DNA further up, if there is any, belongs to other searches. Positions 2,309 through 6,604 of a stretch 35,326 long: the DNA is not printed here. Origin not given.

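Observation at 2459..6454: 1331-aa acidic orphan protein ending in a class I glutamine-amidotransferase-like domain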

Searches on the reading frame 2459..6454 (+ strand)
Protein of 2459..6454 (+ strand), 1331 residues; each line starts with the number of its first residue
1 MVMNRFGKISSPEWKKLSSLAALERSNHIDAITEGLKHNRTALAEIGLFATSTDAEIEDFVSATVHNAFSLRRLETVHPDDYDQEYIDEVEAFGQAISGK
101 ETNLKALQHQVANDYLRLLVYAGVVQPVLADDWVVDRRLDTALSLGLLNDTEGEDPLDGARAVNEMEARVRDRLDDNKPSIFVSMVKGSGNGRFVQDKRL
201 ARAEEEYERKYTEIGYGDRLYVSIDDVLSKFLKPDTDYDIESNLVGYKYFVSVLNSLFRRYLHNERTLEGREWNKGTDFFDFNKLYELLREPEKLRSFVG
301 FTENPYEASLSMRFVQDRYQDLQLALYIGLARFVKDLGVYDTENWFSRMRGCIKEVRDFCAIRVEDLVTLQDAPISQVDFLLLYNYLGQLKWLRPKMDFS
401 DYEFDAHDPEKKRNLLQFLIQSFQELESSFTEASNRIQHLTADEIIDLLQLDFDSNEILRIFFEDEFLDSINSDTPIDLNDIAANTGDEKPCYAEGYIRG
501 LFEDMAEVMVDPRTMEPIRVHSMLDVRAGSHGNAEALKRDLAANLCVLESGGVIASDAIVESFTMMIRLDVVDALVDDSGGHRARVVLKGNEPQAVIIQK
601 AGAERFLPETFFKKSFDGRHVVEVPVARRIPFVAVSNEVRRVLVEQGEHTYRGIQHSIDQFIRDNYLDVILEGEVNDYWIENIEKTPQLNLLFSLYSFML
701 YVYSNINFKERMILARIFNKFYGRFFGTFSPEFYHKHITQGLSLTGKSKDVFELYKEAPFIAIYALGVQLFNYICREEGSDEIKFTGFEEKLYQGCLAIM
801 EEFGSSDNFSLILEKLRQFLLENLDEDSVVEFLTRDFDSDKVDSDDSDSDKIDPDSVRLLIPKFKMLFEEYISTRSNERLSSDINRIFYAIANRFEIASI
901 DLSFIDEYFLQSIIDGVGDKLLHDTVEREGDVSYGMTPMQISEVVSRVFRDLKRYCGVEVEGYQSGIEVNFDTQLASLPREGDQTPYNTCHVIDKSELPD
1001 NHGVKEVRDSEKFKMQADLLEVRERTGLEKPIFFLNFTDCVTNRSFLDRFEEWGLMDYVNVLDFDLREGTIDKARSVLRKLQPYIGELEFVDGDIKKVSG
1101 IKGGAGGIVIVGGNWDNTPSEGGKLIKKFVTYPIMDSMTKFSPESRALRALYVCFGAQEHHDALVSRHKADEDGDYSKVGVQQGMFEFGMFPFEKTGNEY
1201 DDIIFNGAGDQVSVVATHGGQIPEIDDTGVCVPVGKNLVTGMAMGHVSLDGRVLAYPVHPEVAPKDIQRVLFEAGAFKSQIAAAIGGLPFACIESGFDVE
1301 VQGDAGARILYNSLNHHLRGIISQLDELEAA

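Call 5: search_protein_families(library=pfam, proteins=[window:2459-6454:+], max_evalue=0.01)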
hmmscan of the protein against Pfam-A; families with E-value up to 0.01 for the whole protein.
window:2459-6454:+ (1331 aa): 0 families

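Call 6: search_solved_structures(query=window:2459-6454:+, max_evalue=1)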
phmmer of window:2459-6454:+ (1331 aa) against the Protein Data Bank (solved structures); distinct sequences matched with E-value up to 1: 0.

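Call 7: find_homologous_proteins(query=window:2459-6454:+)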
Query window:2459-6454:+ (1331 aa): 1 proteins with E <= 0.001 among 8000 candidates.
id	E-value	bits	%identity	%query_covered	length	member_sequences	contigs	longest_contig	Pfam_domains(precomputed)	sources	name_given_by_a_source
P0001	0.0e+0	3025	100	100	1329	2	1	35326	-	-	-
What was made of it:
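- Checked: The public gene call starts two codons later and gives 1329 aa (P0001, call 7).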

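Call 9: search_protein_families(library=ncbifam, proteins=[window:2459-6454:+], max_evalue=10)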
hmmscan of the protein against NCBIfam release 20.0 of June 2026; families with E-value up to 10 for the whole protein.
window:2459-6454:+ (1331 aa): 0 families

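Call 18: find_related_loci(query=window:2459-6451:+, collection=genome_contigs, flank=10000)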
Query window:2459-6451:+ (1331 aa) in genome_contigs; peptide patterns used: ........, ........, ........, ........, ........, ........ (x = any residue, [..] = any of these).
14 stretches matched a pattern, but none encodes a relative of the query by tblastn (E <= 1e-3).
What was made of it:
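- Tried and rejected: A genome_contigs scan with the protein found no relative (call 18).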

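Call 21: search_protein_representatives(protein=window:2852-6451:+)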
Query: 1200 residues. Proteins with E-value up to 0.001 (for the whole library): 57; up to 1e-10: 27; up to 1e-30: 3. The best 57 are listed.
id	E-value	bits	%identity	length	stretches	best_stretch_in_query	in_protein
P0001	0.0e+00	2733.7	100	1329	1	1-1200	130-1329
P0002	9.0e-88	312.0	31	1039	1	1-924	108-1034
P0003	9.6e-31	123.1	27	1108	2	40-515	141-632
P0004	2.8e-25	105.0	27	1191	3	835-1191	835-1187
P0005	4.5e-20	87.8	27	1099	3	41-163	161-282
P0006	2.3e-19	85.4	33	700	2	877-1091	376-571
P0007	7.2e-19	83.8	25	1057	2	45-528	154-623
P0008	7.4e-19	83.8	28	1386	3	886-1189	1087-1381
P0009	2.1e-18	82.2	25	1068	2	38-513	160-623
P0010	7.0e-18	80.5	30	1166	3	859-1193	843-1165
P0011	8.6e-18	80.2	24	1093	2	812-1091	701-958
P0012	1.2e-17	79.7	28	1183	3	298-514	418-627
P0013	5.2e-17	77.6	33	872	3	352-469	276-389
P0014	7.2e-16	73.9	28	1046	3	890-1155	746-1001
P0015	3.4e-15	71.6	29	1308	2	875-1132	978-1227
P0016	1.2e-14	69.8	28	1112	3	18-202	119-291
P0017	5.3e-14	67.7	28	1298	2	49-202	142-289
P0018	1.1e-13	66.7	26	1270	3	974-1191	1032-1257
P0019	1.6e-13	66.1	23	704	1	28-518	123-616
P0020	1.7e-13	66.0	28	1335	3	363-511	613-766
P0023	4.7e-12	61.2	29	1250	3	863-1190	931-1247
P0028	2.1e-10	55.8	29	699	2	1-168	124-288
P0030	2.6e-09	52.2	27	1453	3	840-1032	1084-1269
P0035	1.6e-07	46.2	24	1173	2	69-553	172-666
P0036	3.0e-07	45.3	30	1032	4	326-473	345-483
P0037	3.1e-07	45.2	28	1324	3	43-168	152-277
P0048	4.0e-04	35.0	25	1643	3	847-1090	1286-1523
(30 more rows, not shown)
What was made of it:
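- Family: 56 relatives with E<1e-3 (call 21).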

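Call 37: list_cluster_members(proteins=[P0002, P0003, P0004, P0005, P0008, P0010, P0015, P0016, P0023, P0035])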
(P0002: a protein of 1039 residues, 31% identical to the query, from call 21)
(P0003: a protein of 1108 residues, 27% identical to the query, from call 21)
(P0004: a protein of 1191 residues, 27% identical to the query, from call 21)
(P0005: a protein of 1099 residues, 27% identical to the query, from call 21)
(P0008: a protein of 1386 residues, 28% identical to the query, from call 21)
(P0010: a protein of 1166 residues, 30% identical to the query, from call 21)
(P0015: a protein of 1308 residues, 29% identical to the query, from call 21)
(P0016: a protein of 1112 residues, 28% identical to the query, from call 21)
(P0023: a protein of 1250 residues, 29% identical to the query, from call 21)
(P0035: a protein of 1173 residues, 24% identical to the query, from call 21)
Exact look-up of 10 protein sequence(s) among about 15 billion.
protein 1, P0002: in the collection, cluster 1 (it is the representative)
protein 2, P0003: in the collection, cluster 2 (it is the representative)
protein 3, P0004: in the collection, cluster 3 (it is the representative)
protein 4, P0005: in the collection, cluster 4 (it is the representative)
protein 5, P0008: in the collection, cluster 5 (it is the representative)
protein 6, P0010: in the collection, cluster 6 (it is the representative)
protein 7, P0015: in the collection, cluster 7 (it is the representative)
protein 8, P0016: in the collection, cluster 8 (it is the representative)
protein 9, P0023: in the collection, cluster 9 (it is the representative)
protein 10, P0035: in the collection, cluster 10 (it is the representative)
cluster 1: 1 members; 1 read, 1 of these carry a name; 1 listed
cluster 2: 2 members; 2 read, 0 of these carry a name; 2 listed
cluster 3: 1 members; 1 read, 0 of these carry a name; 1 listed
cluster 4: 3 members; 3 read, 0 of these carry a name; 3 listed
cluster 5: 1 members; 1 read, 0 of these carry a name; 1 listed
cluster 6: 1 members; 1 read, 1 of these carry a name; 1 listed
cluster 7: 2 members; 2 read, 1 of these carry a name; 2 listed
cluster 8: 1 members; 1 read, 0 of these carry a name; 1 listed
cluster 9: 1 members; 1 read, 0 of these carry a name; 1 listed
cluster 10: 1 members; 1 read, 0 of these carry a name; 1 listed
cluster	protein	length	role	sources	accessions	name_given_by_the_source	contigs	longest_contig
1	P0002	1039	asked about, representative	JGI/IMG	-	hypothetical protein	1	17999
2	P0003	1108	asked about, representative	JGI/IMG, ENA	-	-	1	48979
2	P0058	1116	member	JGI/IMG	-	-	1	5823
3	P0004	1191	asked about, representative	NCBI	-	-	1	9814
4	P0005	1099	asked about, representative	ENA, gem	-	-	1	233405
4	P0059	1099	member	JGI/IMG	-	-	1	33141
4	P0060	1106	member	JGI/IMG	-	-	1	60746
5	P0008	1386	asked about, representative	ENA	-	-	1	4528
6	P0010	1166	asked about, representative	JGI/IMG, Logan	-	GMP synthase-like glutamine amidotransferase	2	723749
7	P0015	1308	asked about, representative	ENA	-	-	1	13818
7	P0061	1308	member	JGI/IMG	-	GMP synthase-like glutamine amidotransferase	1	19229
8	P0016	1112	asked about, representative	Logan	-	-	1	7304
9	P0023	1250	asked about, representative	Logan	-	-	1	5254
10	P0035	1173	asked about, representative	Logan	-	-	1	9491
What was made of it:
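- Closest known: GuaA-type / COG0518 class I glutamine amidotransferases. Same: IMG already names two family members 'GMP synthase-like glutamine amidotransferase' (call 37).
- IMG names two members 'GMP synthase-like glutamine amidotransferase' (call 37).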

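Call 39: find_encoding_contigs(protein=P0010, flank=10000, max_places=2)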
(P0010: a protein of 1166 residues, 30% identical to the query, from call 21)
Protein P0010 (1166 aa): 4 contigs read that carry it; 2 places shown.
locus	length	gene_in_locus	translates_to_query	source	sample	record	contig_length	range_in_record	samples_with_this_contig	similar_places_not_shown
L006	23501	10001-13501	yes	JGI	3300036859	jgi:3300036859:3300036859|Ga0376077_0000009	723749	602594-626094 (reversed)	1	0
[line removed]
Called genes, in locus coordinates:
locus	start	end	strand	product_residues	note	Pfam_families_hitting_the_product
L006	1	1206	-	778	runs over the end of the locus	PF01751:Toprim, PF01131:Topoisom_bac, PF13368:Toprim_C_rpt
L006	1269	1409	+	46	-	-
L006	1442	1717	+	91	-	PF00216:Bac_DNA_binding, PF18291:HU-HIG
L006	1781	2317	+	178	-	PF13083:KH_KhpA-B, PF01424:R3H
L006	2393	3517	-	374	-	PF00226:DnaJ, PF21002:TMEM106_N (faint), PF01556:DnaJ_C, PF00684:DnaJ_CXXCXGXG, PF27659:CHP02642 (weak)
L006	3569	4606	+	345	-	-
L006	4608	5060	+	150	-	-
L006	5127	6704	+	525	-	PF01368:DHH, PF02272:DHHA1, PF17768:RecJ_OB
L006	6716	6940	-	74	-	PF01381:HTH_3, PF04545:Sigma70_r4 (weak), PF12844:HTH_19, PF13443:HTH_26 (weak), PF13560:HTH_31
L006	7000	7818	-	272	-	PF09335:VTT_dom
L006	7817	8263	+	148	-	PF00011:HSP20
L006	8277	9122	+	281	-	PF00483:NTP_transferase, PF12804:NTP_transf_3 (weak)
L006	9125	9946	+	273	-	PF00106:adh_short, PF01370:Epimerase (weak), PF08659:KR, PF13561:adh_short_C2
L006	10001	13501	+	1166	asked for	PF00117:GATase (weak)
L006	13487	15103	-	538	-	PF00989:PAS, PF08448:PAS_4, PF13426:PAS_9, PF00989:PAS, PF08448:PAS_4, PF13188:PAS_8, PF13426:PAS_9, PF13426:PAS_9, +9 more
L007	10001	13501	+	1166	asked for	PF00117:GATase (weak)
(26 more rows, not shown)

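Call 40: find_encoding_contigs(protein=P0005, flank=10000, max_places=2)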
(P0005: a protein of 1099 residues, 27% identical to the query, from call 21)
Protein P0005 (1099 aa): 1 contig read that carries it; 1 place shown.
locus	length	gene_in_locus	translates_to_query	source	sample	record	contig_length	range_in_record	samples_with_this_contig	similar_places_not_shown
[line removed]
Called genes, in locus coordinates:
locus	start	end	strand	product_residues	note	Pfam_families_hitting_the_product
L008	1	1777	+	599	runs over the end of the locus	PF11832:DUF3352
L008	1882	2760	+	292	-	PF08239:SH3_3 (weak)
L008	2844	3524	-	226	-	PF13462:Thioredoxin_4, PF01323:DSBA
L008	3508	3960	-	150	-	PF02600:DsbB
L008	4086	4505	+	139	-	PF04138:GtrA_DPMS_TM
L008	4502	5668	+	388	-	PF00535:Glycos_transf_2, PF26629:GT2_TM_C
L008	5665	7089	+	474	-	-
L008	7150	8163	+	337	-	PF02129:Peptidase_S15 (weak), PF01738:DLH, PF00326:Peptidase_S9 (weak)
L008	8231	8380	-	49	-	PF18919:DUF5670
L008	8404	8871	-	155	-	PF12732:YtxH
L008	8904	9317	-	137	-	-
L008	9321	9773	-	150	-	PF01814:Hemerythrin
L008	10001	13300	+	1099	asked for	-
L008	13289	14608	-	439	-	PF00989:PAS, PF08448:PAS_4, PF13188:PAS_8 (weak), PF13426:PAS_9, PF00989:PAS, PF08448:PAS_4 (weak), PF13188:PAS_8 (weak), PF13426:PAS_9, +3 more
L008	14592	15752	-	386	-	PF04607:RelA_SpoT, PF02824:TGS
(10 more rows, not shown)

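Call 42: find_encoding_contigs(protein=P0003, flank=8000, max_places=1)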
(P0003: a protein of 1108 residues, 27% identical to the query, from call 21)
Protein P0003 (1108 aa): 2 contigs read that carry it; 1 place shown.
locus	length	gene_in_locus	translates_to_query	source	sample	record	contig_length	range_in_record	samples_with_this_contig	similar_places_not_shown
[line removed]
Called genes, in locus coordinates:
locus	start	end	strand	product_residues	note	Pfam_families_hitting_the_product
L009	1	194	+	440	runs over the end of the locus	PF00349:Hexokinase_1, PF03727:Hexokinase_2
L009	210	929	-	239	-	PF12158:DUF3592 (weak)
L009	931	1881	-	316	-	PF00056:Ldh_1_N, PF02866:Ldh_1_C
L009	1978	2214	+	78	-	-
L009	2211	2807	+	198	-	-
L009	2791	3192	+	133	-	PF04138:GtrA_DPMS_TM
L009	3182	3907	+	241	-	PF00535:Glycos_transf_2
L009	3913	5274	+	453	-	-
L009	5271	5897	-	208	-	PF06736:TMEM175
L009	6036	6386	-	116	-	PF04020:Phage_holin_4_2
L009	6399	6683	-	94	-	-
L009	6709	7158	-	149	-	PF01814:Hemerythrin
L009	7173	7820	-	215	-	PF11181:YflT (faint)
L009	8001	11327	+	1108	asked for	-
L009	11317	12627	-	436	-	PF00989:PAS, PF13188:PAS_8 (weak), PF08448:PAS_4, PF12860:PAS_7 (faint), PF13426:PAS_9, PF24820:Diguanyl_cycl_sensor (faint), PF00989:PAS (weak), PF13426:PAS_9, +1 more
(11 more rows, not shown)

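Call 43: find_encoding_contigs(protein=P0002, flank=8000, max_places=1)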
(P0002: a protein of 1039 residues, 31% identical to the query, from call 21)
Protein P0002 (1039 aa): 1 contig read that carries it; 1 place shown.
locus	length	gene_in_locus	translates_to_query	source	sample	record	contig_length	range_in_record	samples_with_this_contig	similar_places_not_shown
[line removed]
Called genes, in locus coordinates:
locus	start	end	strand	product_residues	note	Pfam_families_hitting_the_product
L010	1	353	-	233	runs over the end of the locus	PF01063:Aminotran_4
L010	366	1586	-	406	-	PF04715: (weak), PF00425:Chorismate_bind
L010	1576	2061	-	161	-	PF00334:NDK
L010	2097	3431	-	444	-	PF00675:Peptidase_M16, PF05193:Peptidase_M16_C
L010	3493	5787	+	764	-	PF03717:PBP_dimer, PF00905:Transpeptidase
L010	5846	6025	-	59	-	-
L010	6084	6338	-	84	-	PF01035:DNA_binding_1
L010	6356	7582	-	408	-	PF00817:IMS, PF11799:IMS_C, PF13438:DUF4113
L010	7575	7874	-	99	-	-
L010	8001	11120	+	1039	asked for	-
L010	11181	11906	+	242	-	?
